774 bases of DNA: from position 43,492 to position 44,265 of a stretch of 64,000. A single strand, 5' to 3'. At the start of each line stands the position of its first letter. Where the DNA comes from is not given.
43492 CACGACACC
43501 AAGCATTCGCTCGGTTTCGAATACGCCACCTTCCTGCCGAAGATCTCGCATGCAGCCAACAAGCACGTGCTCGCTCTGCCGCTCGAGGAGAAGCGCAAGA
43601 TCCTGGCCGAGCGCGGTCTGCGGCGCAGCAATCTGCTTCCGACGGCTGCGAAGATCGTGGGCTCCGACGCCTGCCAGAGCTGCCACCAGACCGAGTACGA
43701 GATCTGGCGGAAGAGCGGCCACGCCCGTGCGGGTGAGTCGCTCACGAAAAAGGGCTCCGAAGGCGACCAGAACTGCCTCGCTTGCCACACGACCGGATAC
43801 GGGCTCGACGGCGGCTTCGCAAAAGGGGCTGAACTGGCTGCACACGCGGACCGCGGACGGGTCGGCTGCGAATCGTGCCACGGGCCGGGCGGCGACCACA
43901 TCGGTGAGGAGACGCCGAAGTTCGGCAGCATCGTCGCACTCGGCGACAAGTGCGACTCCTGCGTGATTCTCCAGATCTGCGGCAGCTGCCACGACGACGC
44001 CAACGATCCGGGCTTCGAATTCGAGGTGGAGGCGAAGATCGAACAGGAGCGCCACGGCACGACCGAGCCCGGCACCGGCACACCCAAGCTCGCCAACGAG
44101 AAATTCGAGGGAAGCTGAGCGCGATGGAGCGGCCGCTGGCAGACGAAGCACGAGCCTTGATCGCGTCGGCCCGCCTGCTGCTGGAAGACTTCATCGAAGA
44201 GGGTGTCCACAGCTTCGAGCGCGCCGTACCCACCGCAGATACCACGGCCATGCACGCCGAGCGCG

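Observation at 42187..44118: Lipoprotein fusing two thioredoxin-like domains (one Cys-less, one CPHC) to two tandem tetrahaem cytochrome c modules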

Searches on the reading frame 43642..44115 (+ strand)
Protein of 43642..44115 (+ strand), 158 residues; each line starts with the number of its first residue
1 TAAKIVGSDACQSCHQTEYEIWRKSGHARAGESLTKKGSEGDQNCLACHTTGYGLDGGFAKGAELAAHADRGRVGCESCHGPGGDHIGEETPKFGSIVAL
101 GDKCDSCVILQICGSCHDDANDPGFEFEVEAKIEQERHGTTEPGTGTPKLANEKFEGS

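Call 36: search_protein_representatives(protein=window:43642-44115:+)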
Query: 158 residues. Proteins with E-value up to 0.001 (for the whole library): 5410; up to 1e-10: 1985; up to 1e-30: 51. The best 150 are listed.
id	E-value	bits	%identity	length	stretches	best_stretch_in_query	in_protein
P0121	6.1e-74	264.2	52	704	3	2-151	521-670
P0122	1.9e-71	256.1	53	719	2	5-157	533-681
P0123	9.7e-64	231.0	58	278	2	5-155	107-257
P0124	1.2e-63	230.7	51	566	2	3-151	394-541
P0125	1.3e-60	220.8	62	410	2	5-151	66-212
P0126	4.0e-59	216.0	50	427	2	2-145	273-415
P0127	4.0e-58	212.8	63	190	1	3-150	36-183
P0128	1.3e-54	201.4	49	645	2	2-139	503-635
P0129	2.2e-54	200.6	49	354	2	3-141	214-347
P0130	1.2e-53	198.2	62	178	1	5-148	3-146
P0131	1.6e-53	197.8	57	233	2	8-143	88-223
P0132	7.8e-52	192.3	63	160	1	18-151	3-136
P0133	2.6e-46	174.3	41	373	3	4-134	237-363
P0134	1.3e-42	162.3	41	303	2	5-138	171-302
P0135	1.7e-42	161.9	44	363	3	2-132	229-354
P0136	2.4e-42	161.4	41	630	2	4-138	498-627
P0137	7.6e-42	159.8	39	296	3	5-133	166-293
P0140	6.7e-40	153.5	44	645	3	3-128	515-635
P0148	1.8e-36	142.3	41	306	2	5-128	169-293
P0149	2.6e-36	141.8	41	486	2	5-136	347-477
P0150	8.6e-36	140.1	39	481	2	5-140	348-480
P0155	1.4e-33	132.9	40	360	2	3-139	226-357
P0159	7.6e-33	130.5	41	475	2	6-143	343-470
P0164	2.2e-32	129.0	45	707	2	5-148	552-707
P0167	5.1e-32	127.8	43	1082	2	5-145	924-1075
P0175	2.2e-29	119.2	41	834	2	4-137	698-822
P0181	7.7e-28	114.2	41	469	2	5-139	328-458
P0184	3.8e-27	112.0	40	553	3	3-136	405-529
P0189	1.5e-25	106.7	41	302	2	4-128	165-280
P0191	4.2e-25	105.3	40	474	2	5-134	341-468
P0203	1.3e-22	97.2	48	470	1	2-129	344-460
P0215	3.9e-21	92.4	42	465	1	5-150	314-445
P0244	2.6e-19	86.5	40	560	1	5-144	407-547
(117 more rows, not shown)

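Call 37: search_protein_families(library=pfam, proteins=[P0128, P0136, P0133, P0149, P0167, P0175, P0134, P0164, P0203, P0184], max_evalue=0.00001)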
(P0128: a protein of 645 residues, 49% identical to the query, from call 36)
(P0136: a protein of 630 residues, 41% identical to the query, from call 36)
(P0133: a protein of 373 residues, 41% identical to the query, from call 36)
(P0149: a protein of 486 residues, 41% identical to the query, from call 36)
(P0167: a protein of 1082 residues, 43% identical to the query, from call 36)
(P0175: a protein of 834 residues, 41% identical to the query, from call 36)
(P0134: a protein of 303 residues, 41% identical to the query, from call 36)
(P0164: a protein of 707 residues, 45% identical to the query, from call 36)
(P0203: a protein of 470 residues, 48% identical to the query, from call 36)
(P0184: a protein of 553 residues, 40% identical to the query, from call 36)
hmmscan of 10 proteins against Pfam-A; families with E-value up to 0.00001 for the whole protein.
P0128 (645 aa): 4 families
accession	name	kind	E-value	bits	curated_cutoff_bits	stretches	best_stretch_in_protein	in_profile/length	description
PF13435.11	Cytochrome_C554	-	1.1e-24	87.6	20.8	2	363-430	2-84/84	Cytochrome c554 and c-prime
PF00578.27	AhpC-TSA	-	1.9e-19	70.3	26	1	209-322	4-122/124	AhpC/TSA family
PF08534.16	Redoxin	-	2.1e-16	60.5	26.6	1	209-329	5-136/148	Redoxin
PF14522.11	Cytochrome_C7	-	5.3e-07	29.8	24.8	0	509-576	13-66/67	Cytochrome c7 and related cytochrome c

P0136 (630 aa): 5 families
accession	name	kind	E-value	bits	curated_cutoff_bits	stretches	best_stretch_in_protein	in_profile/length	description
PF13435.11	Cytochrome_C554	-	4.6e-29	101.6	20.8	2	504-571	1-84/84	Cytochrome c554 and c-prime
PF00578.27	AhpC-TSA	-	1.4e-23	83.6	26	1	196-311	4-123/124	AhpC/TSA family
PF08534.16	Redoxin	-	3.5e-14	53.3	26.6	1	197-314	6-133/148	Redoxin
PF13905.12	Thioredoxin_8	-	3.6e-08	34.1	27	1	217-309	1-94/94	Thioredoxin-like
PF14522.11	Cytochrome_C7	-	4.1e-06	27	24.8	0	500-570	9-66/67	Cytochrome c7 and related cytochrome c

P0133 (373 aa): 3 families
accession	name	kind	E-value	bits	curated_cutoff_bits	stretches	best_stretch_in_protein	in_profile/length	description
PF13435.11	Cytochrome_C554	-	8.3e-33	113.6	20.8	2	243-311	1-84/84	Cytochrome c554 and c-prime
PF14522.11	Cytochrome_C7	-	5.5e-12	45.8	24.8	0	148-194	10-55/67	Cytochrome c7 and related cytochrome c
PF14537.11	Cytochrom_c3_2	-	1.2e-07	32.6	25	0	236-284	21-66/79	Cytochrome c3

P0149 (486 aa): 4 families
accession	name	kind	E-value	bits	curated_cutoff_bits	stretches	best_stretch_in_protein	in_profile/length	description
PF13435.11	Cytochrome_C554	-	1.2e-23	84.3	20.8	2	206-271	2-84/84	Cytochrome c554 and c-prime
PF00578.27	AhpC-TSA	-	1.2e-11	45.1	26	1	59-166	6-123/124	AhpC/TSA family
PF14522.11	Cytochrome_C7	-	4.8e-11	42.8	24.8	0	263-300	13-53/67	Cytochrome c7 and related cytochrome c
PF08534.16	Redoxin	-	8.5e-11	42.3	26.6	1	64-173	17-137/148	Redoxin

P0167 (1082 aa): 15 families
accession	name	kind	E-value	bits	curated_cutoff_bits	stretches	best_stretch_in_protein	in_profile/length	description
PF13435.11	Cytochrome_C554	-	5e-29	101.5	20.8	2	929-1014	1-84/84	Cytochrome c554 and c-prime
PF07719.23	TPR_2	-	3.6e-20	70.8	27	0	144-176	2-34/34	Tetratricopeptide repeat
PF13414.12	TPR_11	-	3.8e-19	68.5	26.8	0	221-260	3-42/42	TPR repeat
PF00515.34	TPR_1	-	6e-18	64.3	27.8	0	73-102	2-31/34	Tetratricopeptide repeat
PF00578.27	AhpC-TSA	-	7.5e-17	61.9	26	1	619-739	4-123/124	AhpC/TSA family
PF13431.12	TPR_17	-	5.2e-15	54.8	24.4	0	201-232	2-33/34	Tetratricopeptide repeat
PF13181.12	TPR_8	-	2.7e-13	49.4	25.7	0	247-278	2-33/34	Tetratricopeptide repeat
PF13432.12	TPR_16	-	3.6e-13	50.1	32.7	0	193-246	12-65/65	Tetratricopeptide repeat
PF13428.12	TPR_14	-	2.4e-12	46.6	23.5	0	246-287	1-42/44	Tetratricopeptide repeat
PF13371.12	TPR_9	-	1.1e-10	41.8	35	0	223-280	6-63/73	Tetratricopeptide repeat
PF12569.14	NatA_aux_su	-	7.1e-10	38.9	33.3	0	248-315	194-261/515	N-terminal acetyltransferase A, auxiliary subunit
PF14522.11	Cytochrome_C7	-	8.3e-10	38.8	24.8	0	839-934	14-66/67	Cytochrome c7 and related cytochrome c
PF14559.12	TPR_19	-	1.7e-09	38.3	25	0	192-254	5-67/68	Tetratricopeptide repeat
PF08534.16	Redoxin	-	1.6e-07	31.6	26.6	1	619-743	5-134/148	Redoxin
PF25575.1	TPR_BSK1_C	-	2.4e-06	27.9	42.2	0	41-100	45-105/118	Serine/threonine-protein kinase BSK1-like, TPR repeats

P0175 (834 aa): 8 families
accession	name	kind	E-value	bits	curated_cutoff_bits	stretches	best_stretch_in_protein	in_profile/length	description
PF00578.27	AhpC-TSA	-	3.2e-32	111.5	26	2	395-514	2-122/124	AhpC/TSA family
PF13435.11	Cytochrome_C554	-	3.1e-30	105.4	20.8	2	704-770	1-84/84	Cytochrome c554 and c-prime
PF08534.16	Redoxin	-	1.7e-20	73.7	26.6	1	395-521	3-136/148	Redoxin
PF14522.11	Cytochrome_C7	-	1.8e-07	31.3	24.8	0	593-663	8-67/67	Cytochrome c7 and related cytochrome c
PF14537.11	Cytochrom_c3_2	-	3.8e-07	30.9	25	0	628-674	6-45/79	Cytochrome c3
PF22113.1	Mtrc-MtrF_II-IV_dom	-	8e-07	29.2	30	0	630-778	8-172/176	Outer membrane cytochrome MtrC/MtrF-like, domains II/IV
PF13911.12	AhpC-TSA_2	-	1.3e-06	29.1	27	0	130-174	14-56/114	AhpC/TSA antioxidant enzyme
PF09699.15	Paired_CXXCH_1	-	7.3e-06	26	20.6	0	593-606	1-14/41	Doubled CXXCH motif (Paired_CXXCH_1)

P0134 (303 aa): 2 families
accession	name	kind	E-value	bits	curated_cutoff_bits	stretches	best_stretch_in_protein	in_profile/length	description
PF13435.11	Cytochrome_C554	-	1.3e-31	109.8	20.8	2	176-244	1-84/84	Cytochrome c554 and c-prime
PF14522.11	Cytochrome_C7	-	1.1e-09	38.4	24.8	0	32-99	14-66/67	Cytochrome c7 and related cytochrome c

P0164 (707 aa): 5 families
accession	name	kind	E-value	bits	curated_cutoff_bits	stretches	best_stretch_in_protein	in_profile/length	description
PF13435.11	Cytochrome_C554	-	8.4e-27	94.4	20.8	2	557-643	1-84/84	Cytochrome c554 and c-prime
PF00578.27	AhpC-TSA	-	1.4e-20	73.9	26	1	232-351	5-123/124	AhpC/TSA family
PF08534.16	Redoxin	-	3.7e-15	56.4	26.6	1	232-357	6-136/148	Redoxin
PF22113.1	Mtrc-MtrF_II-IV_dom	-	3.5e-09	36.9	30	1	464-648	6-169/176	Outer membrane cytochrome MtrC/MtrF-like, domains II/IV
PF14522.11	Cytochrome_C7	-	1.6e-07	31.5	24.8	0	631-683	8-53/67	Cytochrome c7 and related cytochrome c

P0203 (470 aa): 1 family
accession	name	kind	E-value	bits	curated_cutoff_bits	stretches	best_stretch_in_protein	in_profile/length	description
PF13435.11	Cytochrome_C554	-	7e-14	53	20.8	1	352-420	1-84/84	Cytochrome c554 and c-prime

P0184 (553 aa): 4 families
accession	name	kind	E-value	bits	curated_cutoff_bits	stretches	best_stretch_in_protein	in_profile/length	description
PF13435.11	Cytochrome_C554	-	1.3e-23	84.1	20.8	2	196-263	2-84/84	Cytochrome c554 and c-prime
PF00578.27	AhpC-TSA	-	2.9e-08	34.1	26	1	58-155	19-121/124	AhpC/TSA family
PF08534.16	Redoxin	-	1.1e-07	32.1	26.6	1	51-150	15-123/148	Redoxin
PF14522.11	Cytochrome_C7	-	1.2e-07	31.9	24.8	0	410-476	13-66/67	Cytochrome c7 and related cytochrome c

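Call 49: list_cluster_members(proteins=[P0159, P0181, P0149, P0136, P0140, P0167, P0175, P0134, P0203, P0191])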
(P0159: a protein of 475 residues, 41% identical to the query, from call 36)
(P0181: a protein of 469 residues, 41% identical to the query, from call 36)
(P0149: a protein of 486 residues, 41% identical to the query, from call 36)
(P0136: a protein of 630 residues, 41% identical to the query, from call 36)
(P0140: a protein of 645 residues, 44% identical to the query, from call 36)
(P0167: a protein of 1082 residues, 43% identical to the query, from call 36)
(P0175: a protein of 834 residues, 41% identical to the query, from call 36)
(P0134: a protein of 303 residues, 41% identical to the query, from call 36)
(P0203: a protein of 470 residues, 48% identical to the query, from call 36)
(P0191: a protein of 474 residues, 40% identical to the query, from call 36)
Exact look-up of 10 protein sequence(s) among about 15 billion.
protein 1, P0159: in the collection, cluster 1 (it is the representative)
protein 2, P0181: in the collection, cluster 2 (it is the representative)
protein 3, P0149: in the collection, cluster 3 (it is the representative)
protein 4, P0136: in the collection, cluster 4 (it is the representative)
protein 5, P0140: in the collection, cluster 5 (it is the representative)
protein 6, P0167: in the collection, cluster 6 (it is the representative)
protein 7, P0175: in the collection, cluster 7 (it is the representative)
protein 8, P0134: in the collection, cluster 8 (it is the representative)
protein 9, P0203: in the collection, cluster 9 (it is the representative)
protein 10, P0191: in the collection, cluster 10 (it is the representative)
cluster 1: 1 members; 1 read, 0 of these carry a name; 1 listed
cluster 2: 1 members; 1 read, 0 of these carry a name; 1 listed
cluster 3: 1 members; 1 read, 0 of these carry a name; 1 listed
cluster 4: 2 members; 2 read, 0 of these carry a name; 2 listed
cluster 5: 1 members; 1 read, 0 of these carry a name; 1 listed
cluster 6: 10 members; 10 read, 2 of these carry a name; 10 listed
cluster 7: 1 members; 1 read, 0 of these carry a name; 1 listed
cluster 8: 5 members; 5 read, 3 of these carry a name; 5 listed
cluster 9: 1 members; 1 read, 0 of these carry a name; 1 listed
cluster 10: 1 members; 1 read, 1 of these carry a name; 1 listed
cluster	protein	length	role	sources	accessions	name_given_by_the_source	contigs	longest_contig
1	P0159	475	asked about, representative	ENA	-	-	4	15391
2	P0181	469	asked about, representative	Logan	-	-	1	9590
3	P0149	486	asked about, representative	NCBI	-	-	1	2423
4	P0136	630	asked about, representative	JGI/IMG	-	-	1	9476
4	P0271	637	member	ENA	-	-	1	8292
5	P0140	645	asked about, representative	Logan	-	-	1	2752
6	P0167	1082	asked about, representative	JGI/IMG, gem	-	-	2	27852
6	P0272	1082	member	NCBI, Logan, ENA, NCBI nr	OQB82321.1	MAG: Cytochrome c-554 precursor [Planctomycetes bacterium ADurb.Bin126]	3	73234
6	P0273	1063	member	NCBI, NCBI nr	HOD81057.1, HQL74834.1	MAG TPA: multiheme c-type cytochrome [Phycisphaerae bacterium] | multiheme c-type cytochrome [Phycisphaerae bacterium]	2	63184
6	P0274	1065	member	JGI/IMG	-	-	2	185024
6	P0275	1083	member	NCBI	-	-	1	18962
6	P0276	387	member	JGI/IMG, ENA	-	-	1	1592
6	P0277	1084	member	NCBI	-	-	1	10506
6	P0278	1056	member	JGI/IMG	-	-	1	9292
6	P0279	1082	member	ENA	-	-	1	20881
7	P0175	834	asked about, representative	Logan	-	-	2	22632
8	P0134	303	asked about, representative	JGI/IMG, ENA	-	-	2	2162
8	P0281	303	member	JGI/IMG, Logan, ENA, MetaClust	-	\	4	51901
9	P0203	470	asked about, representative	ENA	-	-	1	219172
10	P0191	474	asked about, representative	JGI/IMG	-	thiol-disulfide isomerase/thioredoxin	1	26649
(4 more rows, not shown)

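Call 50: find_encoding_contigs(protein=P0191, flank=8000, max_places=2)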
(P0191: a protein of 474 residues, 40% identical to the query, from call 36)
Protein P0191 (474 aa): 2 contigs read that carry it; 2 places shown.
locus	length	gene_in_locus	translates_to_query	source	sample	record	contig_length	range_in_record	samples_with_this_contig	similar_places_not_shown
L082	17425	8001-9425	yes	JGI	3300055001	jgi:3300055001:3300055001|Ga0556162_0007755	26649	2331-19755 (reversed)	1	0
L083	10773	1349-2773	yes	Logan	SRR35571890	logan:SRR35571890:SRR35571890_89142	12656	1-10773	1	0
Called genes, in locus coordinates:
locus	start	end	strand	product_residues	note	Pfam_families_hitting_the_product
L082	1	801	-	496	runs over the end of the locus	PF26209:Phage_phiTE_241_C, PF12810:ALK_LTK_GRD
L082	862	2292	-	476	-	-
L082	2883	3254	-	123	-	-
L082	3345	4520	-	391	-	PF13385:Laminin_G_3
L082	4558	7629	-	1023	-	PF02811:PHP, PF07733:DNA_pol3_alpha, PF17657:DNA_pol3_finger, PF14579:HHH_6, PF01336:tRNA_anti-codon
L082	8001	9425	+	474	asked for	PF00085:Thioredoxin (faint), PF00578:AhpC-TSA (weak), PF08534:Redoxin, PF13098:Thioredoxin_2, PF13905:Thioredoxin_8 (weak), PF14522:Cytochrome_C7 (faint), PF14537:Cytochrom_c3_2 (faint), PF13435:Cytochrome_C554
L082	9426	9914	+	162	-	-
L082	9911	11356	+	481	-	PF00732:GMC_oxred_N, PF05199:GMC_oxred_C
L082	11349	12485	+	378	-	PF01553:Acyltransferase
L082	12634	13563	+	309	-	-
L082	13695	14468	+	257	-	PF01209:Ubie_methyltran, PF02353:CMAS (weak), PF13489:Methyltransf_23 (weak), PF13847:Methyltransf_31, PF08241:Methyltransf_11, PF08242:Methyltransf_12, PF13649:Methyltransf_25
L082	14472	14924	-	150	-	PF10722:YbjN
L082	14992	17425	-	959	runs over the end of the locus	PF13699:eCIS_core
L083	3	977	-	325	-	?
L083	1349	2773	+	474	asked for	PF00085:Thioredoxin (faint), PF00578:AhpC-TSA (weak), PF08534:Redoxin, PF13098:Thioredoxin_2, PF13905:Thioredoxin_8 (weak), PF14522:Cytochrome_C7 (faint), PF14537:Cytochrom_c3_2 (faint), PF13435:Cytochrome_C554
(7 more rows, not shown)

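Call 51: find_encoding_contigs(protein=P0159, flank=7000, max_places=3)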
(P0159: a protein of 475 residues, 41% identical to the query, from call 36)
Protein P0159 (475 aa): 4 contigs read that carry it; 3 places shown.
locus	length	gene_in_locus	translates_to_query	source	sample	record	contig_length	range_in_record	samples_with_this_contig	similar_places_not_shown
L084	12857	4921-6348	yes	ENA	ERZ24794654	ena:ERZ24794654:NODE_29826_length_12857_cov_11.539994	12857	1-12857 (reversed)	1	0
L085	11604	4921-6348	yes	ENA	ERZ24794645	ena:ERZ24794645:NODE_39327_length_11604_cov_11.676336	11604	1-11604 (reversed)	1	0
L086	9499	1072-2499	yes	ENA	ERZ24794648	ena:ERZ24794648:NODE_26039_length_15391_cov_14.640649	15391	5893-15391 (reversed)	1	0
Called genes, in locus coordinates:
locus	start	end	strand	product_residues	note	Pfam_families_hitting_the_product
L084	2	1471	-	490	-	?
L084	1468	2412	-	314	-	-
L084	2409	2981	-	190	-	PF00578:AhpC-TSA, PF08534:Redoxin, PF00085:Thioredoxin (weak), PF13905:Thioredoxin_8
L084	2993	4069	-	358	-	-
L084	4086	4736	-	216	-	-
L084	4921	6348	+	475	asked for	PF14537:Cytochrom_c3_2 (faint), PF14522:Cytochrome_C7 (faint), PF22113:Mtrc-MtrF_II-IV_dom (faint), PF13435:Cytochrome_C554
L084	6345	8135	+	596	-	-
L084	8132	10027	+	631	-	PF08308:PEGA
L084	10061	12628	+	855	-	-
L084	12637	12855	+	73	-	?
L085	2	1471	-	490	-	?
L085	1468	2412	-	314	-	-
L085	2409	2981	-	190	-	PF00578:AhpC-TSA, PF08534:Redoxin, PF00085:Thioredoxin (weak), PF13905:Thioredoxin_8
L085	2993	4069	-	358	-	-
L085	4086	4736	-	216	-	-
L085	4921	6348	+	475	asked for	PF14537:Cytochrom_c3_2 (faint), PF14522:Cytochrome_C7 (faint), PF22113:Mtrc-MtrF_II-IV_dom (faint), PF13435:Cytochrome_C554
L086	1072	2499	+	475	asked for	PF14537:Cytochrom_c3_2 (faint), PF14522:Cytochrome_C7 (faint), PF22113:Mtrc-MtrF_II-IV_dom (faint), PF13435:Cytochrome_C554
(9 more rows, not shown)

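Call 52: find_encoding_contigs(protein=P0272, flank=7000, max_places=2)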
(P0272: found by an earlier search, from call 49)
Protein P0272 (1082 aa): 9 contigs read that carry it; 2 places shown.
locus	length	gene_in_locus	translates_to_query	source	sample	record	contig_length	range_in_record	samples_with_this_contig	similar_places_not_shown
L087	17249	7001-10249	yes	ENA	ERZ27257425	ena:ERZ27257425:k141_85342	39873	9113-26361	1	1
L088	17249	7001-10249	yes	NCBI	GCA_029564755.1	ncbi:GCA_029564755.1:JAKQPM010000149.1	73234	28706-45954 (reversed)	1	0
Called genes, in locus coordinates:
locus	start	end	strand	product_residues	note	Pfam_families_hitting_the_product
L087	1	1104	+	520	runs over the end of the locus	PF00884:Sulfatase, PF01663:Phosphodiest (weak), PF16347:SGSH_C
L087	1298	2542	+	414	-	PF09723:Zn_ribbon_8 (faint), PF03703:bPH_2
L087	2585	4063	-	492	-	PF00884:Sulfatase, PF01663:Phosphodiest, PF16347:SGSH_C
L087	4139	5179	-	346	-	-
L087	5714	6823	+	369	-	PF13576:Pentapeptide_3, PF07885:Ion_trans_2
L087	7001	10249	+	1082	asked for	PF25575:TPR_BSK1_C (faint), PF00515:TPR_1 (faint), PF07719:TPR_2 (faint), PF12569:NatA_aux_su (faint), PF00578:AhpC-TSA, PF08534:Redoxin (weak), PF13435:Cytochrome_C554, PF13435:Cytochrome_C554, +9 more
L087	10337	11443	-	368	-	PF00754:F5_F8_type_C, PF07589:PEP_exosort_dom (weak)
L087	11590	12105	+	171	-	-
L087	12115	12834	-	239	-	PF07963:N_methyl (weak)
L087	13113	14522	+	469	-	PF04734:Ceramidase_alk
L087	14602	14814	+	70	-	PF13711:DUF4160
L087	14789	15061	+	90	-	PF10387:DUF2442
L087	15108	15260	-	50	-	-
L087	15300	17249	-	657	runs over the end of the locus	-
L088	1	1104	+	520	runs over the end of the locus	PF00884:Sulfatase, PF01663:Phosphodiest (weak), PF16347:SGSH_C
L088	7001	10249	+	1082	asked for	PF25575:TPR_BSK1_C (faint), PF00515:TPR_1 (faint), PF07719:TPR_2 (faint), PF12569:NatA_aux_su (faint), PF00578:AhpC-TSA, PF08534:Redoxin (weak), PF13435:Cytochrome_C554, PF13435:Cytochrome_C554, +9 more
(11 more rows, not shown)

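Call 53: find_encoding_contigs(protein=P0281, flank=7000, max_places=2)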
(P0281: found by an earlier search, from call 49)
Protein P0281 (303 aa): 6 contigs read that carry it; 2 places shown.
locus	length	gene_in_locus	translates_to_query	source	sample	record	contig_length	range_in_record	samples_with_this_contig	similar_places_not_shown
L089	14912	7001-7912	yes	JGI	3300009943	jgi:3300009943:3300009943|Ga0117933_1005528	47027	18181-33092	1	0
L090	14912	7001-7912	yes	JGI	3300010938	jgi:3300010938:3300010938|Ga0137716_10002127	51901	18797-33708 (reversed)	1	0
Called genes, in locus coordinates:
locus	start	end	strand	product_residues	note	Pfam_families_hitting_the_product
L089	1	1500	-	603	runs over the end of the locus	PF02776:TPP_enzyme_N, PF00205:TPP_enzyme_M, PF02775:TPP_enzyme_C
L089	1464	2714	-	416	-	-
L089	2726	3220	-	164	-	PF12895:ANAPC3 (weak), PF07719:TPR_2 (faint), PF13181:TPR_8 (faint), PF13432:TPR_16, PF13371:TPR_9 (weak), PF13414:TPR_11 (weak), PF14559:TPR_19, PF13431:TPR_17 (weak), +2 more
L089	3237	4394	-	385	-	PF00155:Aminotran_1_2 (weak), PF00266:Aminotran_5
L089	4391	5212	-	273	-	PF01592:NifU_N, PF04324:Fer2_BFD, PF01106:NifU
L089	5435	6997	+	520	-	PF00004:AAA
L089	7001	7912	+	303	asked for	PF14522:Cytochrome_C7 (faint), PF13435:Cytochrome_C554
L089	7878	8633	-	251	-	-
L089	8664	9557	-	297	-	PF13527:Acetyltransf_9 (weak), PF13673:Acetyltransf_10, PF00583:Acetyltransf_1, PF18014:Acetyltransf_18 (faint), PF13508:Acetyltransf_7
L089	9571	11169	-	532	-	-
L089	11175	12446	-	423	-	PF00578:AhpC-TSA, PF08534:Redoxin (weak)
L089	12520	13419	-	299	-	PF00005:ABC_tran, PF13304:AAA_21 (weak)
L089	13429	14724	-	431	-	PF05787:PhoX (faint), PF01436:NHL, PF08450:SGL (faint), PF13449:Phytase-like (faint), PF24684:Vgb_lyase (faint), PF01436:NHL, PF25021:TEN_NHL (weak), PF01436:NHL (weak), +1 more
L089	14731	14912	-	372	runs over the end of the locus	-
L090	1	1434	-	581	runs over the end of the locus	PF02776:TPP_enzyme_N, PF00205:TPP_enzyme_M, PF02775:TPP_enzyme_C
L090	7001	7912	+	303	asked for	PF14522:Cytochrome_C7 (faint), PF13435:Cytochrome_C554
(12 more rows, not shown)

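Call 56: find_encoding_contigs(protein=P0137, flank=6000, max_places=2)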
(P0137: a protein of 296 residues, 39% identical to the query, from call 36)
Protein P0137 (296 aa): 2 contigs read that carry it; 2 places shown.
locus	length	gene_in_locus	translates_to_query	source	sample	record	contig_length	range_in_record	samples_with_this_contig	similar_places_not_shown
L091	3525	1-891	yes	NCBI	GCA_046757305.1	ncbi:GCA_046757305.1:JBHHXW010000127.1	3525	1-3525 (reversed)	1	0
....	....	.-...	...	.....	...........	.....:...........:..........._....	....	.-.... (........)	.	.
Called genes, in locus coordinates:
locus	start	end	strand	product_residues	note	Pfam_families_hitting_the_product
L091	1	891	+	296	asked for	PF09699:Paired_CXXCH_1 (faint), PF14522:Cytochrome_C7 (faint), PF13435:Cytochrome_C554, PF22113:Mtrc-MtrF_II-IV_dom, PF13435:Cytochrome_C554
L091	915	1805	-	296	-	PF04055:Radical_SAM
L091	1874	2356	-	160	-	PF02310:B12-binding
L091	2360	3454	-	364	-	PF04055:Radical_SAM, PF13353:Fer4_12 (weak), PF13186:SPASM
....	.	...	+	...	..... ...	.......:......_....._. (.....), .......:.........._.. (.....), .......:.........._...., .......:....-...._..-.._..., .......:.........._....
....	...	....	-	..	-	?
